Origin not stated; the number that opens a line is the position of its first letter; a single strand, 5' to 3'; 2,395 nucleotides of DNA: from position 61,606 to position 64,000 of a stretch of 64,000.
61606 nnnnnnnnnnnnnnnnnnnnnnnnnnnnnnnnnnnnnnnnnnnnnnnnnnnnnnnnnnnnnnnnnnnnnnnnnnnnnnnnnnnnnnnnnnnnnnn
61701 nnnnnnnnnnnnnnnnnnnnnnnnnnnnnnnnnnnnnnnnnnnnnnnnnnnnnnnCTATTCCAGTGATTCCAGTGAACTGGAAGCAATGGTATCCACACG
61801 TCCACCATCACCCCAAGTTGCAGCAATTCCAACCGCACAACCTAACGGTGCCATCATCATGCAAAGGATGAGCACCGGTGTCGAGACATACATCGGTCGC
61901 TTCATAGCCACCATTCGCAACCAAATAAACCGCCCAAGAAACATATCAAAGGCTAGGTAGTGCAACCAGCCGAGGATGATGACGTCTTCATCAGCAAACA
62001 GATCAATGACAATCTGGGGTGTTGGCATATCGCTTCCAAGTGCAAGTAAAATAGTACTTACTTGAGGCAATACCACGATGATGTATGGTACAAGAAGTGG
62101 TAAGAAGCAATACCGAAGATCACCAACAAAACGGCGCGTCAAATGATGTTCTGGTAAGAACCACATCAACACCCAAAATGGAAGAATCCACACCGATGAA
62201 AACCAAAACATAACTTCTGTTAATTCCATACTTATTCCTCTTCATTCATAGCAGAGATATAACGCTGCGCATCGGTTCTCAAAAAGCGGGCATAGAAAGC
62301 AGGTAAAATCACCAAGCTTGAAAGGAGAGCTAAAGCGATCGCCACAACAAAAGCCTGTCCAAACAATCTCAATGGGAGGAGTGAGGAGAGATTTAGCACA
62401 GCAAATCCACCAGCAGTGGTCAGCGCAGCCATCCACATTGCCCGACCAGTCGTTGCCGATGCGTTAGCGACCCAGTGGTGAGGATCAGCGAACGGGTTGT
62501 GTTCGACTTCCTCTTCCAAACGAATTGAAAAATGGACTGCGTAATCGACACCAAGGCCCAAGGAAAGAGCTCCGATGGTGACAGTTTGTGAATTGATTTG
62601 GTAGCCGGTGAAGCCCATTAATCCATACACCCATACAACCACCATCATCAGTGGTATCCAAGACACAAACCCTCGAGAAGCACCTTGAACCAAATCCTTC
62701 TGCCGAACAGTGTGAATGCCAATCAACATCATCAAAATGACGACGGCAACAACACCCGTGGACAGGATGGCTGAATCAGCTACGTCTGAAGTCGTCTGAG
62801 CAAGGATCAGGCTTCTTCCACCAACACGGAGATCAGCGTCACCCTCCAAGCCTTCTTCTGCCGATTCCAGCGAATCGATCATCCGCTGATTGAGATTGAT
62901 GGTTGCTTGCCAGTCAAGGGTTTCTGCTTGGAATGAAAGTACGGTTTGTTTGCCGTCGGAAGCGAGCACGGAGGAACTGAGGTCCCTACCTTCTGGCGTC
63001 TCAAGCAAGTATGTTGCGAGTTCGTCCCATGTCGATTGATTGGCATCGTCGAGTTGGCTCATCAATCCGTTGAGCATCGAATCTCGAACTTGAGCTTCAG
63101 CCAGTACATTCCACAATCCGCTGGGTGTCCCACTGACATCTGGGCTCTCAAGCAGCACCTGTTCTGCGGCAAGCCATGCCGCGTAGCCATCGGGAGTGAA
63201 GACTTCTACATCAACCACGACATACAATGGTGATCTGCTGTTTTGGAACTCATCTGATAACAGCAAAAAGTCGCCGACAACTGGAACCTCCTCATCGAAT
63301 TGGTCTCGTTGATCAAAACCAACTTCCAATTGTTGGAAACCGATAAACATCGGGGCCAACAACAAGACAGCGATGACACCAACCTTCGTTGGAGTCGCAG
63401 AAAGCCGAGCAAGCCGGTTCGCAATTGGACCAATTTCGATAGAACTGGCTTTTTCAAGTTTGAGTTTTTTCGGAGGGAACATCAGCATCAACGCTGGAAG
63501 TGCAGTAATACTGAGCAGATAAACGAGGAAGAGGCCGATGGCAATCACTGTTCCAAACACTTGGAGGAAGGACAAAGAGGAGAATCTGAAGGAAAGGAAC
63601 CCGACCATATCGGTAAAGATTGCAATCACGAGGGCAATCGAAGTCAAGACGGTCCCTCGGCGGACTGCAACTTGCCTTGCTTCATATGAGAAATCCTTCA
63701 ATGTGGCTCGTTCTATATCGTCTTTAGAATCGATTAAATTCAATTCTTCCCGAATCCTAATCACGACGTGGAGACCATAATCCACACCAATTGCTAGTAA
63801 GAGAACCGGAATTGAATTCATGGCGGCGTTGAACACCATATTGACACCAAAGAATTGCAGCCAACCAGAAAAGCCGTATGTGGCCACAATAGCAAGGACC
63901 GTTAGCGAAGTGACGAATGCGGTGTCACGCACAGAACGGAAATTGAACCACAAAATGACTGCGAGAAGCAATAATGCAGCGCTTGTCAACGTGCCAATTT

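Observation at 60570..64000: Tight four-gene operon: MMPL/RND exporter, small 4-TM protein, DUF2071, DCC thiol-disulfide oxidoreductase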

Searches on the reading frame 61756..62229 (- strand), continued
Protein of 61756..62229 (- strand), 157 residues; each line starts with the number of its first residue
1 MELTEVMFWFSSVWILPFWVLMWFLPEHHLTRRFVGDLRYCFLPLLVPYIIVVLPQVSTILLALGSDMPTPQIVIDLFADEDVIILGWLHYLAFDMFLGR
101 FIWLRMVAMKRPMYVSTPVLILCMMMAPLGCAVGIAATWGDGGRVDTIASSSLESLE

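Call 82: find_encoding_contigs(protein=P0387, flank=5000, max_places=1)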
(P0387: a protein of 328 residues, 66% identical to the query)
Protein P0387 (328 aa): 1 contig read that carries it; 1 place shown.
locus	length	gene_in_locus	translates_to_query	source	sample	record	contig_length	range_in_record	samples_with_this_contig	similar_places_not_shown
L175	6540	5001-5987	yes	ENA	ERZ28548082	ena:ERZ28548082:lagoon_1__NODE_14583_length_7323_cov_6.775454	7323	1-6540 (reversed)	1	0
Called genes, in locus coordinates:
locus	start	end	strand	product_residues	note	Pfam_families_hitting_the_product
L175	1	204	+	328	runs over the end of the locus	?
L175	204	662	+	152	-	PF25919:BSH_CusB (faint), PF00364:Biotin_lipoyl, PF25917:BSH_RND (weak), PF25973:BSH_CzcB (faint), PF25984:BSH_YknX (weak)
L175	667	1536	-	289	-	PF06094:GGACT, PF13772:AIG2_2, PF06094:GGACT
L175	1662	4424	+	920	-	PF03176:MMPL, PF02460:Patched (weak), PF03176:MMPL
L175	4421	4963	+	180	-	-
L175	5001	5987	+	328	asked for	PF14108:ABA4-like (weak)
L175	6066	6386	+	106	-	PF13376:OmdA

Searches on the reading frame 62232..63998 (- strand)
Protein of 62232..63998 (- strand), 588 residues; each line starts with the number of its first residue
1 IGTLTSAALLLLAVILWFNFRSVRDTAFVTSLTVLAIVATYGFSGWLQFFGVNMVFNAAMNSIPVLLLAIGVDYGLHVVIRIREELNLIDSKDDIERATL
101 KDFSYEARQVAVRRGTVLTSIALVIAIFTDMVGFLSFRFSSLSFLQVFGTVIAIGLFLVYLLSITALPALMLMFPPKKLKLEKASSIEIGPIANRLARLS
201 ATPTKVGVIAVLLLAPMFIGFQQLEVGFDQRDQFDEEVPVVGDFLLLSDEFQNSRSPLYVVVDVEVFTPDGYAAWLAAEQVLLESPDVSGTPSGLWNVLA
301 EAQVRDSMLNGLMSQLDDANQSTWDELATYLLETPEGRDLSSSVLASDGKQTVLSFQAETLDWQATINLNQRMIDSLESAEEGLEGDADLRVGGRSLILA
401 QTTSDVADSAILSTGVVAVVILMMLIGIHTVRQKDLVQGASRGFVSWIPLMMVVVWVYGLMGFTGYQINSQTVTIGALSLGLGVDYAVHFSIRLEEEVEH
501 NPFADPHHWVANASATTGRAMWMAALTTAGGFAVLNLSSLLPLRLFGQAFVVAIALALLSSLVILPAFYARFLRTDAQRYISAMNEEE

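Call 3: search_protein_families(library=pfam, proteins=[window:62232-63998:-], max_evalue=0.01)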
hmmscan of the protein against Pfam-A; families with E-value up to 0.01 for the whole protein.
window:62232-63998:- (588 aa): 2 families
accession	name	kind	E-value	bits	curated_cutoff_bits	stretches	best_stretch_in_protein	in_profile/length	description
PF03176.21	MMPL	-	2e-22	80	20.5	2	3-177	147-305/333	MMPL family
PF02460.24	Patched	-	6.9e-08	32.8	23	1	34-173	36-156/156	Patched SSD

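Call 4: search_protein_families(library=ncbifam, proteins=[window:62232-63998:-], max_evalue=0.01)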
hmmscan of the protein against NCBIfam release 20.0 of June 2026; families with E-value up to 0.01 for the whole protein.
window:62232-63998:- (588 aa): 8 families
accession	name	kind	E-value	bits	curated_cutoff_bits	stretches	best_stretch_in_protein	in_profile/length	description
TIGR00921.1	2A067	subfamily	1.7e-46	158.7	351.9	2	203-568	4-342/733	hydrophobe/amphiphile efflux-3 (HAE3) family transporter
TIGR00833.1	actII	subfamily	5e-30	104.5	874.7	3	391-569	156-329/910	MMPL family RND transporter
TIGR03480.1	HpnN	hypoth_equivalog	4.1e-18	64.8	751.85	2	7-248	277-493/862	hopanoid biosynthesis associated RND transporter like protein HpnN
NF052374.1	HopndTporHpnN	equivalog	3.6e-13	48.5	1100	2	6-275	279-517/858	hopanoid transporter HpnN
NF045600.2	BstA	equivalog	1.7e-09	36.2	1400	1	438-568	770-893/903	sterol transporter cytoplasmic membrane protein BstA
NF052608.1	TrhMmycExpMmpL3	equivalog_domain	6.7e-07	28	1400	2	7-172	192-339/992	trehalose monomycolate exporter MmpL3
TIGR00918.1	2A060602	subfamily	0.0011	16.7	1120.4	1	414-574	400-559/1145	transmembrane receptor Patched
TIGR01726.1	HEQRo_perm_3TM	subfamily_domain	0.0087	16.6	42.2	1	413-480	17-87/99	ABC transporter permease subunit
